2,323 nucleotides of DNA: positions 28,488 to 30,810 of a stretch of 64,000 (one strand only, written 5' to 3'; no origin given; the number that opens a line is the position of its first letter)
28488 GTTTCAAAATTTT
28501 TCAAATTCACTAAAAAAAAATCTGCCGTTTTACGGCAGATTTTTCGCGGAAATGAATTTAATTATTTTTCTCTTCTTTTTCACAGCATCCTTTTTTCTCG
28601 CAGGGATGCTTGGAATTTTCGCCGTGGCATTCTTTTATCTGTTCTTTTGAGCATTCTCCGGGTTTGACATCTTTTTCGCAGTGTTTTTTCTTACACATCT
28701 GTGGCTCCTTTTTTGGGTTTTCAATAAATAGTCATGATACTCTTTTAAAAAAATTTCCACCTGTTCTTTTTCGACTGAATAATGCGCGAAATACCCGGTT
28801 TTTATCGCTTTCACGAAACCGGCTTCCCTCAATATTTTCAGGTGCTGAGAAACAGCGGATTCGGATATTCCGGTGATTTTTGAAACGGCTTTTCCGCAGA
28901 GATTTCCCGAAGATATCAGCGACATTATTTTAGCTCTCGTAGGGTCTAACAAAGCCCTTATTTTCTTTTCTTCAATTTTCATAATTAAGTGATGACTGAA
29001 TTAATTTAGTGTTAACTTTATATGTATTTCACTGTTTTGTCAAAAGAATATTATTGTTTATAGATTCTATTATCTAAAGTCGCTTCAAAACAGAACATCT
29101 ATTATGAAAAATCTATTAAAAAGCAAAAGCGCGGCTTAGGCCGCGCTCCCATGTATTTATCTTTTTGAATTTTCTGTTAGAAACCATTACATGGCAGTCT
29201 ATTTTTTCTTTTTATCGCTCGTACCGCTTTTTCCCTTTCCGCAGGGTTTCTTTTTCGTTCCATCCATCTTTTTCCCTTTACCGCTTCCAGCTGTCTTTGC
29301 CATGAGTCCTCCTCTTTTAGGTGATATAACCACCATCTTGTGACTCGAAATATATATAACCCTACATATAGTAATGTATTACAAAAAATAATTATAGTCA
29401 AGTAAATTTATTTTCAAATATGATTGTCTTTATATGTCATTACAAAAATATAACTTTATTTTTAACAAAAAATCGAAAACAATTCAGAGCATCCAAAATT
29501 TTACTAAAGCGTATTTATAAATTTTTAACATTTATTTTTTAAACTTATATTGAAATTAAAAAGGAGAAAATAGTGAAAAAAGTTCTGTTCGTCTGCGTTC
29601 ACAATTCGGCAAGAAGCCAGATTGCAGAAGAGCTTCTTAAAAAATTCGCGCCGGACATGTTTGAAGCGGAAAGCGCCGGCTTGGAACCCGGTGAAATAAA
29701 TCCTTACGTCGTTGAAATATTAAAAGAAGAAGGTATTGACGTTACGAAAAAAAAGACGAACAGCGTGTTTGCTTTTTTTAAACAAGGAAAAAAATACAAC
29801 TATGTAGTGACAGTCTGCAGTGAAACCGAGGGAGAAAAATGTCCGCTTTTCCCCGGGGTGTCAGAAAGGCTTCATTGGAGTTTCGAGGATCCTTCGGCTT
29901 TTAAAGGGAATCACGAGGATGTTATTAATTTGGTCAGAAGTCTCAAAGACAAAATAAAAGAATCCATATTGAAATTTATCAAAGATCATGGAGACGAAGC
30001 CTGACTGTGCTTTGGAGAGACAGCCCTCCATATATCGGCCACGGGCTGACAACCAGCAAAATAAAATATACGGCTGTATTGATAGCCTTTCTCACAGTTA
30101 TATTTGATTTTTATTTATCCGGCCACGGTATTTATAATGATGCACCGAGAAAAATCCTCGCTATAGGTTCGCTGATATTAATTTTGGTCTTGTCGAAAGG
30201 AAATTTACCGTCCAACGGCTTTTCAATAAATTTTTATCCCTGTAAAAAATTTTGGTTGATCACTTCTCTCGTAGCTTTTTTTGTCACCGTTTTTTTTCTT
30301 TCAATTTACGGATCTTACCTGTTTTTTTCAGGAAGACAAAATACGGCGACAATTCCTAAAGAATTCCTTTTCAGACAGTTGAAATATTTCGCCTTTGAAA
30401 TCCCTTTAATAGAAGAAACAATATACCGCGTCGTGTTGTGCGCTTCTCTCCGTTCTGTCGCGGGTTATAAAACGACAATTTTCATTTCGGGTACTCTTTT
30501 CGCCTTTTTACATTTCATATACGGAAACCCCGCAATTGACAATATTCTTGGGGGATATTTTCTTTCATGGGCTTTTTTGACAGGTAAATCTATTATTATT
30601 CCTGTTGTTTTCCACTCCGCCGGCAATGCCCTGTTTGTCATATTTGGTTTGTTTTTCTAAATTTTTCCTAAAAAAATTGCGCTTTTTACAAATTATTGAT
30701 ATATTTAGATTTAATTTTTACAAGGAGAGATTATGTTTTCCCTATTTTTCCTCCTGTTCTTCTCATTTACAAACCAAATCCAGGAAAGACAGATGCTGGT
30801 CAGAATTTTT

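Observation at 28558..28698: Unannotated 46-aa, 7-Cys peptide co-transcribed after ArsR/SmtB: possible metallothionein-like gene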

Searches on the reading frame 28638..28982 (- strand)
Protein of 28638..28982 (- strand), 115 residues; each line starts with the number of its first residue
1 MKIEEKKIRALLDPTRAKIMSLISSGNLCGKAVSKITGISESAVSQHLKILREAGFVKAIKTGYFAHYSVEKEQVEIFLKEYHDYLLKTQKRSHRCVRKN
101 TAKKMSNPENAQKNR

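Call 5: search_protein_families(library=pfam, proteins=[window:28638-28982:-], max_evalue=1)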
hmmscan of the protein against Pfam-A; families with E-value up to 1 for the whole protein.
seq(115 aa): 21 families
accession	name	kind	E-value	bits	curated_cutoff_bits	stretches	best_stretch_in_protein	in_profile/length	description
PF01022.26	HTH_5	-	3e-15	56.2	22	1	13-58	1-46/47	Bacterial regulatory protein, arsR family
PF12840.13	HTH_20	-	2.1e-07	31.3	27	1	11-58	1-49/51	Helix-turn-helix domain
PF13412.12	HTH_24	-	3.3e-06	27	21.9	1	12-58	1-48/48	Winged helix-turn-helix DNA-binding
PF01978.25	TrmB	-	0.00013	22.1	25.6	1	21-64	16-59/68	Sugar-specific transcriptional regulator TrmB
PF24034.1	DUF7343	-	0.00035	20.8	27.6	1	26-63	17-54/62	Domain of unknown function (DUF7343)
PF05732.17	RepL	-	0.00041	20.3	20.3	1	31-65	79-113/164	Firmicute plasmid replication protein (RepL)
PF08279.18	HTH_11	-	0.00046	20.4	25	1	18-64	4-54/55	HTH domain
PF10711.15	DUF2513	-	0.00061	20.5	29.6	1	34-87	28-79/100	Hypothetical protein (DUF2513)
PF13601.12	HTH_34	-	0.0021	18.6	27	1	19-61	5-48/80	Winged helix DNA-binding domain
PF04967.18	HTH_10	-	0.0022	18.2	23.1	1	31-49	27-45/53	HTH DNA binding domain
PF12802.13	MarR_2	-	0.0045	17.6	27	1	30-58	23-51/61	MarR family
PF13518.12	HTH_28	-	0.0045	17.5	25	1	16-57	2-42/52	Helix-turn-helix domain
PF04814.19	HNF-1_N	-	0.0065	17.4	29.7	1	18-49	125-156/175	Hepatocyte nuclear factor 1 (HNF-1), N terminus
PF21476.4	PF0610-like_N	-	0.0076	16.9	33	1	15-49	2-36/50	PF0610-like, N-terminal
PF02082.26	Rrf2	-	0.0086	16.7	30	1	31-96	27-90/132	Iron-dependent Transcriptional regulator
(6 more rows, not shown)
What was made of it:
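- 28635..28982 (-): arsR: ArsR/SmtB-family winged-helix repressor, 115 aa. The last 21 codons overlap the peptide gene. HTH_5 E=3e-15 (call 5).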

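Call 9: find_homologous_proteins(query=window:28638-28982:-, max_evalue=0.00001)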
Query seq(115 aa) (115 aa): 227 proteins with E <= 0.00001 among 232 candidates; the best 120 are listed.
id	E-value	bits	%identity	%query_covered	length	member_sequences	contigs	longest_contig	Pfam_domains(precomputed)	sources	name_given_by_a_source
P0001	1.2e-56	207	96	91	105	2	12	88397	PF12840.14,PF13412.13,PF01022.27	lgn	-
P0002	3.6e-50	187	86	90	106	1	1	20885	PF12840.14,PF13412.13,PF01022.27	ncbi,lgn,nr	ncbi:winged helix-turn-helix transcriptional regulator [candidate division WOR-3 bacterium]|nr:winge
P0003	3.9e-17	81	49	70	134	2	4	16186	PF12840.14,PF13412.13,PF01022.27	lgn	-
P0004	1.2e-16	79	46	82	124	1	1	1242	PF12840.14,PF01022.27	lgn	-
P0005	1.9e-16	78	54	63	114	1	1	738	PF12840.14,PF01022.27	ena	-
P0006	2.1e-16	78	46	79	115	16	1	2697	PF12840.14,PF08279.19,PF01022.27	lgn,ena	-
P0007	3.5e-16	78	49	69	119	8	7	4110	PF12840.14,PF01022.27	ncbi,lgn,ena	-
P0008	4.8e-16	77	49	69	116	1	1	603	PF01047.29,PF12840.14,PF13412.13,PF08279.19,PF01022.27,PF12802.14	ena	-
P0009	9.8e-16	76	49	69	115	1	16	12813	PF12840.14,PF13412.13,PF13730.13,PF01022.27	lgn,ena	-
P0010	1.1e-15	76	49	69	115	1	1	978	PF12840.14,PF13412.13,PF13730.13,PF01022.27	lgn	-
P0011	1.1e-15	76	49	69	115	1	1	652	PF01047.29,PF12840.14,PF13412.13,PF13730.13,PF01022.27,PF12802.14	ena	-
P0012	2.4e-15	75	46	73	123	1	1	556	PF01022.27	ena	-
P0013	4.5e-15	74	49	69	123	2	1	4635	PF01022.27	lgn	-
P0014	5.2e-15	74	49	69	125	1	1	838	PF13412.13,PF01022.27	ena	-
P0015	6.3e-15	74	49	73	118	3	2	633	PF12840.14,PF13412.13,PF01022.27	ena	-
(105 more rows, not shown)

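Call 11: find_encoding_contigs(protein=P0001, flank=3000, max_places=10)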
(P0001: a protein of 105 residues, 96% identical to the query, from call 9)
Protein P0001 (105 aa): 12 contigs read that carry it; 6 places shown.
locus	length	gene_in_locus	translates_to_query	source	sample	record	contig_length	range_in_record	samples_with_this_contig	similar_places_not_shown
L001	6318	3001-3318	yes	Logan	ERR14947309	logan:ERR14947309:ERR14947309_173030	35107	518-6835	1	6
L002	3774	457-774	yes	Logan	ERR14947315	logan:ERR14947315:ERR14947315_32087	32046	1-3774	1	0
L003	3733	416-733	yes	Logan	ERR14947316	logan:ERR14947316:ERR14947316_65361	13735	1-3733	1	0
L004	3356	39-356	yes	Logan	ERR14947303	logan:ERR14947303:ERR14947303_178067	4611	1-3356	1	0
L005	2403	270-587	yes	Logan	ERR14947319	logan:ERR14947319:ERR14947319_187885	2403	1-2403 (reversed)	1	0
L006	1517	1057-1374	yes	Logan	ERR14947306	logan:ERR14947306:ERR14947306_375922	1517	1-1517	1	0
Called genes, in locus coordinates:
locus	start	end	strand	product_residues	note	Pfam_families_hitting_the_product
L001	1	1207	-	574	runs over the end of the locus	?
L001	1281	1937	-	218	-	PF02517:Rce1-like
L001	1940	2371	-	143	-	PF01451:LMWPc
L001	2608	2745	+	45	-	-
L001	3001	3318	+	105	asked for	PF01022:HTH_5, PF12840:HTH_20 (weak), PF13412:HTH_24 (weak)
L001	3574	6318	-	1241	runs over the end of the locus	PF13191:AAA_16 (weak), PF13401:AAA_22 (faint), PF00515:TPR_1 (faint), PF07719:TPR_2 (faint), PF13176:TPR_7 (faint), PF13424:TPR_12 (weak), PF17874:TPR_MalT (weak), PF13424:TPR_12 (weak), +3 more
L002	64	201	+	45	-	-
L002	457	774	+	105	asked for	PF01022:HTH_5, PF12840:HTH_20 (weak), PF13412:HTH_24 (weak)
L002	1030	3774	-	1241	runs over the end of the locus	PF13191:AAA_16 (weak), PF13401:AAA_22 (faint), PF00515:TPR_1 (faint), PF07719:TPR_2 (faint), PF13176:TPR_7 (faint), PF13424:TPR_12 (weak), PF17874:TPR_MalT (weak), PF13424:TPR_12 (weak), +3 more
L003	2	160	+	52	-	?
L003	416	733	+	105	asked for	PF01022:HTH_5, PF12840:HTH_20 (weak), PF13412:HTH_24 (weak)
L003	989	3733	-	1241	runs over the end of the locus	PF13191:AAA_16 (weak), PF13401:AAA_22 (faint), PF00515:TPR_1 (faint), PF07719:TPR_2 (faint), PF13176:TPR_7 (faint), PF13424:TPR_12 (weak), PF17874:TPR_MalT (weak), PF13424:TPR_12 (weak), +3 more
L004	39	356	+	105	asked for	PF01022:HTH_5, PF12840:HTH_20 (weak), PF13412:HTH_24 (weak)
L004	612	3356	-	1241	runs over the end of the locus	PF13191:AAA_16 (weak), PF13401:AAA_22 (faint), PF00515:TPR_1 (faint), PF07719:TPR_2 (faint), PF13176:TPR_7 (faint), PF13424:TPR_12 (weak), PF17874:TPR_MalT (weak), PF13424:TPR_12 (weak), +3 more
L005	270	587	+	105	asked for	PF01022:HTH_5, PF12840:HTH_20 (weak), PF13412:HTH_24 (weak)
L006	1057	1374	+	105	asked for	PF01022:HTH_5, PF12840:HTH_20 (weak), PF13412:HTH_24 (weak)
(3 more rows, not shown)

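Call 12: find_encoding_contigs(protein=P0002, flank=3000, max_places=6)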
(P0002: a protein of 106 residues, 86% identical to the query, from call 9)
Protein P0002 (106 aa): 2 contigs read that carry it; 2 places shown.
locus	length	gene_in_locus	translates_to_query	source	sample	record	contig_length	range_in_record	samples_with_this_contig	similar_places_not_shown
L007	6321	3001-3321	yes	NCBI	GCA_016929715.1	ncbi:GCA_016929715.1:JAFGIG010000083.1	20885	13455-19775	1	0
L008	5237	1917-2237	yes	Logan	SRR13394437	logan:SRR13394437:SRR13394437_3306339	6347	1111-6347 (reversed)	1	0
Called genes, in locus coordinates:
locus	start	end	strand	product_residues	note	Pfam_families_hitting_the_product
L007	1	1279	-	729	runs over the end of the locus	PF00246:Peptidase_M14, PF20773:InhA-like_MAM (weak), PF18962:Por_Secre_tail (weak)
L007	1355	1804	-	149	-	PF02517:Rce1-like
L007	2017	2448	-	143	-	PF01451:LMWPc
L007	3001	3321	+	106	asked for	PF01022:HTH_5, PF12840:HTH_20 (weak), PF13412:HTH_24 (faint)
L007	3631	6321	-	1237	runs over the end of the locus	PF07719:TPR_2 (faint), PF13191:AAA_16, PF20720:nSTAND3 (faint), PF13176:TPR_7 (faint), PF13181:TPR_8 (faint), PF13374:TPR_10 (faint), PF17874:TPR_MalT (weak), PF13424:TPR_12 (weak), +3 more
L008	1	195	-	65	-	?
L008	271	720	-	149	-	PF02517:Rce1-like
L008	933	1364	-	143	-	PF01451:LMWPc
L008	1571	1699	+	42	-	-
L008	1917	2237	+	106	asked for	PF01022:HTH_5, PF12840:HTH_20 (weak), PF13412:HTH_24 (faint)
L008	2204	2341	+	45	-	-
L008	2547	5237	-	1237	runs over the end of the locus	PF07719:TPR_2 (faint), PF13191:AAA_16, PF20720:nSTAND3 (faint), PF13176:TPR_7 (faint), PF13181:TPR_8 (faint), PF13374:TPR_10 (faint), PF17874:TPR_MalT (weak), PF13424:TPR_12 (weak), +3 more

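Call 30: search_protein_families(library=ncbifam, proteins=[window:28638-28982:-], max_evalue=1)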
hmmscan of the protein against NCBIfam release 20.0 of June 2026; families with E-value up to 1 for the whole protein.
seq(115 aa): 21 families
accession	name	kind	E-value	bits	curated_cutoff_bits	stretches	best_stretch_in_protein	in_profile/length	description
NF033788.1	HTH_metalloreg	subfamily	5.7e-19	67.7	55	1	7-76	4-74/77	metalloregulator ArsR/SmtB family transcription factor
NF033789.1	repress_SdpR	subfamily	5.9e-12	45.3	100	1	9-76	3-70/79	autorepressor SdpR family transcription factor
NF041413.1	ArsR_Rv2640c_fam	equivalog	9.1e-12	45.4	155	1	7-77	35-108/118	Rv2640c family ArsR-like transcriptional regulator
NF047906.1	CdPbTransRegCmtR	equivalog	2.9e-10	40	150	1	9-92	16-99/104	Cd(II)/Pb(II)-sensing metalloregulatory transcriptional regulator CmtR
NF007528.0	PRK10141.1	subfamily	3e-07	30.3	97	1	9-72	11-75/117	metalloregulator ArsR/SmtB family transcription factor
NF053755.1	MsvR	equivalog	4.9e-07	29.7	220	1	5-59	4-58/236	transcriptional factor MsvR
NF045707.1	Dbac_1936_reg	equivalog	2.5e-06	27.4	115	1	9-83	12-86/99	ArsR/SmtB-type metalloregulator TsoR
NF052532.1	TransRegPagRBaca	equivalog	0.00049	20.1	170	1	8-79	21-92/99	transcriptional repressor PagR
TIGR01884.1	cas_HTH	subfamily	0.00053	19.4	60.2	1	10-62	138-191/202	CRISPR-associated CARF protein Csa3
NF040642.1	sulf_sens_BigR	equivalog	0.00064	19.7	155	1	8-77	14-83/95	sulfite-sensing transcriptional repressor BigR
NF053602.1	Phr_regulator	exception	0.0015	18.2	320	1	11-58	9-56/191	heat shock transcription regulator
TIGR00122.1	birA_repr_reg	equivalog_domain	0.0016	18.3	70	1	17-56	3-42/69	biotin operon repressor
NF040887.2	trans_reg_YciT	exception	0.0039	16.8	450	1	22-90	12-75/246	DNA-binding transcriptional regulator YciT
NF004572.0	PRK05911.1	equivalog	0.014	14.7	378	1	12-48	206-243/257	RNA polymerase sigma factor sigma-28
NF047409.1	Cys_reg_CymR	equivalog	0.015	15.4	195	1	26-78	24-75/139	cysteine metabolism transcriptional regulator CymR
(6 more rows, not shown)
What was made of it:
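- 28635..28982 (-): NF033788 HTH_metalloreg 67.7 bits against a cutoff of 55 (call 30).
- On ArsR/SmtB metalloregulators (the upstream gene): NF033788 67.7 bits against 55 (call 30).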

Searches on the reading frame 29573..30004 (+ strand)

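Call 5: search_protein_families(library=pfam, proteins=[window:29573-30001:+], max_evalue=1)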
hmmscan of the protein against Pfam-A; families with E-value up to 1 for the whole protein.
seq(143 aa): 1 family
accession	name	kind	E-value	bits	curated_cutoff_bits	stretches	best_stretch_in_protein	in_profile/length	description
PF01451.26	LMWPc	-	2.9e-16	60.4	23.2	1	4-127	1-139/144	Low molecular weight phosphotyrosine protein phosphatase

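Call 61: search_protein_families(library=ncbifam, proteins=[window:29573-30004:+], max_evalue=0.00001)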
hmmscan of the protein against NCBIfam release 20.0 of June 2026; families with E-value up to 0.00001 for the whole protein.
window:29573-30004:+ (143 aa): 3 families
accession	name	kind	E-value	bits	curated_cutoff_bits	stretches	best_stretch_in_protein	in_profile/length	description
TIGR02691.1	arsC_pI258_fam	equivalog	5.4e-29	101.1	174.3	1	4-134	1-128/129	arsenate reductase (thioredoxin)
NF010053.0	PRK13530.1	subfamily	2.6e-24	86.1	215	1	2-137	4-130/133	arsenate reductase (thioredoxin)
TIGR02689.1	ars_reduc_gluta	equivalog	1.3e-16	61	157.6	1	2-135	1-125/126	arsenate reductase, glutathione/glutaredoxin type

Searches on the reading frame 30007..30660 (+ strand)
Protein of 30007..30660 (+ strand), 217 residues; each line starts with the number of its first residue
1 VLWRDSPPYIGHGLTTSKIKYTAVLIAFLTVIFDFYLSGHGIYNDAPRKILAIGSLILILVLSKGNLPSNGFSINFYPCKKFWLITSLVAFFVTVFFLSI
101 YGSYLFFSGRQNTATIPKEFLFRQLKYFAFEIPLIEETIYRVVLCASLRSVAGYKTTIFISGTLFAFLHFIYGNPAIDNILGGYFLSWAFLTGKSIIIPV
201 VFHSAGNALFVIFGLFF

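Call 61: search_protein_families(library=ncbifam, proteins=[window:30007-30660:+], max_evalue=0.00001)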
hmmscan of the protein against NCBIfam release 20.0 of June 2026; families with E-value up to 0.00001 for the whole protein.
window:30007-30660:+ (217 aa): 1 family
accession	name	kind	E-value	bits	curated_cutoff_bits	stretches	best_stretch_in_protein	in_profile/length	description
NF041647.1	ABC_perm_CPBP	equivalog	3.1e-08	32.8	435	1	43-214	454-634/636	ABC transporter permease subunit/CPBP intramembrane protease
